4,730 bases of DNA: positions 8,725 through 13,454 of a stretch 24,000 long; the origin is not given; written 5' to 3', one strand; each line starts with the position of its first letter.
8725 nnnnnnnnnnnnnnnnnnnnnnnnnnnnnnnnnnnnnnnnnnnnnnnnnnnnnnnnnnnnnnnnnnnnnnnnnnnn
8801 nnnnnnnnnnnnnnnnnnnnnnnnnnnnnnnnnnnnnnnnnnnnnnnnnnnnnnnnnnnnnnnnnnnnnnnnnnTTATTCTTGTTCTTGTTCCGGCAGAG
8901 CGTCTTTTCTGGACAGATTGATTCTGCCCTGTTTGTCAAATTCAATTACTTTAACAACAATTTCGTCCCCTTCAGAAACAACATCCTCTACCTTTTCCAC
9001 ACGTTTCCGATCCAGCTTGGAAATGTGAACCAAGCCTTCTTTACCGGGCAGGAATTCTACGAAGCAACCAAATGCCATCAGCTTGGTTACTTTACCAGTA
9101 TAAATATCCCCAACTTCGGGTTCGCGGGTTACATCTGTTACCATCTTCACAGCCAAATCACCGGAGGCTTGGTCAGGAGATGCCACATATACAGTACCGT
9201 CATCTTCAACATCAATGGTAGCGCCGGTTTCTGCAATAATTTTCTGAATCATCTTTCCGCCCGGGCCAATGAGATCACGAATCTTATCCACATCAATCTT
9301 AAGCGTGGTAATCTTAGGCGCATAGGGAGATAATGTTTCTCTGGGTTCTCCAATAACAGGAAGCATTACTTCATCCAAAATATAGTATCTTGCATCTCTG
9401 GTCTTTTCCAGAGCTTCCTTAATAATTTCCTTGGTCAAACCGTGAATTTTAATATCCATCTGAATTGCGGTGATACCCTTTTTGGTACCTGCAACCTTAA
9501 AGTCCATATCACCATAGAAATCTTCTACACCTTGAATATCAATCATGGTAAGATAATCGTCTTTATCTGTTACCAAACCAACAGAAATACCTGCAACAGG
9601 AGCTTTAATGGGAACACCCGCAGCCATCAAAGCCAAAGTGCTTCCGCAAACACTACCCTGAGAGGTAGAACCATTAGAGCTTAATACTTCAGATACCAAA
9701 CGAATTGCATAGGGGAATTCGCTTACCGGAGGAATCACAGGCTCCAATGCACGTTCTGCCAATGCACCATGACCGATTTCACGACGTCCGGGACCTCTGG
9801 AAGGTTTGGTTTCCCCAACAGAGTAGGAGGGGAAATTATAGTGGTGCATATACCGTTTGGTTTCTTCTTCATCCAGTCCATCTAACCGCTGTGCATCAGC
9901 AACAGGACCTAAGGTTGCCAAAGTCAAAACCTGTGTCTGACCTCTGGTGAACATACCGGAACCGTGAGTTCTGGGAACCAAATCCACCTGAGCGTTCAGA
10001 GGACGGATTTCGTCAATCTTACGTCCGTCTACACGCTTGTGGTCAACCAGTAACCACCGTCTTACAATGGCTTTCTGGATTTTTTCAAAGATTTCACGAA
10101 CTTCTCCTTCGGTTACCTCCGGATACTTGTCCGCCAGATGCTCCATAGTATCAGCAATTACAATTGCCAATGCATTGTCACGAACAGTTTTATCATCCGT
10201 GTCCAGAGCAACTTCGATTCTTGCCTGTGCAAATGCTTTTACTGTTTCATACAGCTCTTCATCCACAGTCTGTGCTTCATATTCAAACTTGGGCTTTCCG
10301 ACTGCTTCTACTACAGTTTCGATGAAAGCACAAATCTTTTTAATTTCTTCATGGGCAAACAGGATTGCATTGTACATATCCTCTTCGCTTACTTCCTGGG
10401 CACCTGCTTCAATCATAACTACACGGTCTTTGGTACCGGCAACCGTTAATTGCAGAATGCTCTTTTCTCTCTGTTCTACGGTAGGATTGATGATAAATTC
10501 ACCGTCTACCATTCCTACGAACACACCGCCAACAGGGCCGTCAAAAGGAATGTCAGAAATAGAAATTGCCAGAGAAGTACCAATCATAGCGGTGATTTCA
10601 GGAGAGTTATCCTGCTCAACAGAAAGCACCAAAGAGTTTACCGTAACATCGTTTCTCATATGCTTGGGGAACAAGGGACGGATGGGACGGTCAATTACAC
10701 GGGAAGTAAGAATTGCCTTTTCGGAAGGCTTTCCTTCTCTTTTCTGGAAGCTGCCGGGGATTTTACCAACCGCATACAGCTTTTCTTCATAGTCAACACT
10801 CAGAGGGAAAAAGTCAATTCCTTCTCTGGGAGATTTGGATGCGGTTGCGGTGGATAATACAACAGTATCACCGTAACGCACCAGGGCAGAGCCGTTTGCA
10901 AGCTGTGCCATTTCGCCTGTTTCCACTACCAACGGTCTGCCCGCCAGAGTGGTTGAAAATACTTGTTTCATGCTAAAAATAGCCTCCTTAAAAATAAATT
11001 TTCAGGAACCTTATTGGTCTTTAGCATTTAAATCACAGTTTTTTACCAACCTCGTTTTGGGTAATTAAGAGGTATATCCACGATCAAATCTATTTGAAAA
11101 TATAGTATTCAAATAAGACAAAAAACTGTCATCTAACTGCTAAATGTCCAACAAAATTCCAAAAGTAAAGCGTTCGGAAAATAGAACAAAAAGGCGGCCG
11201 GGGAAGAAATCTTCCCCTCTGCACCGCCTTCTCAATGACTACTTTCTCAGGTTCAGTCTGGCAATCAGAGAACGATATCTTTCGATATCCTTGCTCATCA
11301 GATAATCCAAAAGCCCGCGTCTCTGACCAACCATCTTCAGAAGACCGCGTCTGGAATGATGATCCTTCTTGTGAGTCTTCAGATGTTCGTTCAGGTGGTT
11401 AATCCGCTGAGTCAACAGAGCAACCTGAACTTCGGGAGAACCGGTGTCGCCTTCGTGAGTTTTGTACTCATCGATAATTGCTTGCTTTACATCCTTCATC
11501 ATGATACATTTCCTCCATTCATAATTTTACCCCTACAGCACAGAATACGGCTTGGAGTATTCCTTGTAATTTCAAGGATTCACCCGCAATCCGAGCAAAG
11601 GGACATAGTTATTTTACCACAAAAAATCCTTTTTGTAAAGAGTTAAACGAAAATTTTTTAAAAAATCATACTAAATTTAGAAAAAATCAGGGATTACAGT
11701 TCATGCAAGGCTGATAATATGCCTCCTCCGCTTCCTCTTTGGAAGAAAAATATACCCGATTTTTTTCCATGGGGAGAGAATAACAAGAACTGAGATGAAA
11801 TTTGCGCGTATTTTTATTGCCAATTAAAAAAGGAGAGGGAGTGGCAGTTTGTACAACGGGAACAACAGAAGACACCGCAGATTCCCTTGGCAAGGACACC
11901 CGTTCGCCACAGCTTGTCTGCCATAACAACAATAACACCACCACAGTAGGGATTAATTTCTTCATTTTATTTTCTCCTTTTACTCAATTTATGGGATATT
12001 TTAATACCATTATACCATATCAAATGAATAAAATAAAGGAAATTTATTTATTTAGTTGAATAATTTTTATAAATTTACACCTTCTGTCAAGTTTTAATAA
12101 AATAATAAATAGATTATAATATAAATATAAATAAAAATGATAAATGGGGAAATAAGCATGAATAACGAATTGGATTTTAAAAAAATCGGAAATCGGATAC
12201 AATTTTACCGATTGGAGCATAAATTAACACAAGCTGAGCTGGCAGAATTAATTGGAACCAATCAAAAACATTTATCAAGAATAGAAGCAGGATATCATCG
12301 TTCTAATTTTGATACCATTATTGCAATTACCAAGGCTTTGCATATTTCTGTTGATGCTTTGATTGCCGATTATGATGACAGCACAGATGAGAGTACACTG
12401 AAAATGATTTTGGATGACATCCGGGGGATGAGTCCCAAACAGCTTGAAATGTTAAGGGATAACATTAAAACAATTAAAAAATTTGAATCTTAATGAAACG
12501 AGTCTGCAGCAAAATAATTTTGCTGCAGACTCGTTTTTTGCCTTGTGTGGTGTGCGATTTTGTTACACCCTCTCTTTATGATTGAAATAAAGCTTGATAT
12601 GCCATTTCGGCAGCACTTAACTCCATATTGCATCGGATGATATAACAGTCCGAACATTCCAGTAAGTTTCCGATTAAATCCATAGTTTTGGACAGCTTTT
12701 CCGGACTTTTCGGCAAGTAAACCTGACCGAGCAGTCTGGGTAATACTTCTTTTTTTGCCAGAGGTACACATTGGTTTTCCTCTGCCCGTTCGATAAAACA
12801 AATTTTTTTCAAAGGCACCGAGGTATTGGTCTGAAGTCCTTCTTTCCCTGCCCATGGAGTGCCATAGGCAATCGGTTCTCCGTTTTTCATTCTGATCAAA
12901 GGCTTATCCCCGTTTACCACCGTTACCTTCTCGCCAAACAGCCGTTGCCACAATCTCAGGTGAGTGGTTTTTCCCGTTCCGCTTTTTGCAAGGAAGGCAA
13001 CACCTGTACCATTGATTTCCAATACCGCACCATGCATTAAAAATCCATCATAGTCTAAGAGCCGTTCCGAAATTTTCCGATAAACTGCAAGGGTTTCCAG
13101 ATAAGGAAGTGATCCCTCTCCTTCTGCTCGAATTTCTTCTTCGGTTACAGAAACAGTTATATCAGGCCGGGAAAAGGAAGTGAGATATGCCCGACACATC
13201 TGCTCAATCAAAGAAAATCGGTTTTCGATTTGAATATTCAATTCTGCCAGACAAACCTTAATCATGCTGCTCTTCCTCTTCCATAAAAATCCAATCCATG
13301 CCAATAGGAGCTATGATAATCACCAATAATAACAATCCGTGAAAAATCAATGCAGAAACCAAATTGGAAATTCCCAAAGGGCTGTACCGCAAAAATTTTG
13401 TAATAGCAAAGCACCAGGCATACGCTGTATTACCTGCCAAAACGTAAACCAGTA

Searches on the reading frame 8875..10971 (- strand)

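Call 23: search_protein_families(library=pfam, proteins=[window:8875-10971:-], max_evalue=0.001)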
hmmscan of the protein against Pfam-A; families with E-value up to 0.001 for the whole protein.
window:8875-10971:- (698 aa): 6 families
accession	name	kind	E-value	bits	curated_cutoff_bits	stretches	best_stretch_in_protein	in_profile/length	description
PF01138.27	RNase_PH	-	6.3e-57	192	25.5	2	11-142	2-130/130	3' exoribonuclease family, domain 1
PF03725.20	RNase_PH_C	-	9.9e-22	77.1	20.8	2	145-208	1-66/67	3' exoribonuclease family, domain 2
PF00575.29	S1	-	3.2e-20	72.7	22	1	617-689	1-74/74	S1 RNA binding domain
PF03726.19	PNPase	-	1.7e-13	51.3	24.6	1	239-318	1-81/81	Polyribonucleotide nucleotidyltransferase, RNA binding domain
PF00013.35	KH_1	-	7.6e-11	42.1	21.5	1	555-611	2-64/66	KH domain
PF22675.2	KH-I_KHDC4-BBP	-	0.00034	20.8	30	0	564-601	8-45/76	KHDC4/BBP-like, KH-domain type I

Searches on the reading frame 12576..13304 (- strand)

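Call 23: search_protein_families(library=pfam, proteins=[window:12576-13304:-], max_evalue=0.001)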
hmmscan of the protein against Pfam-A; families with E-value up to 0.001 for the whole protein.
window:12576-13304:- (242 aa): 0 families

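Call 76: search_protein_families(library=ncbifam, proteins=[window:12576-13304:-], max_evalue=0.01)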
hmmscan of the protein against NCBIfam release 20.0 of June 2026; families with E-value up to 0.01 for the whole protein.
window:12576-13304:- (242 aa): 2 families
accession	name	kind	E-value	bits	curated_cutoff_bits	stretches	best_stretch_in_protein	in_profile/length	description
TIGR04249.1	SCM_chp_ScmC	equivalog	1.4e-05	24.6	125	1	75-185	113-227/292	SynChlorMet cassette protein ScmC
TIGR04355.1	HprK_rel_B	hypoth_equivalog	0.0045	16.2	200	0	80-149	137-203/351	HprK-related kinase B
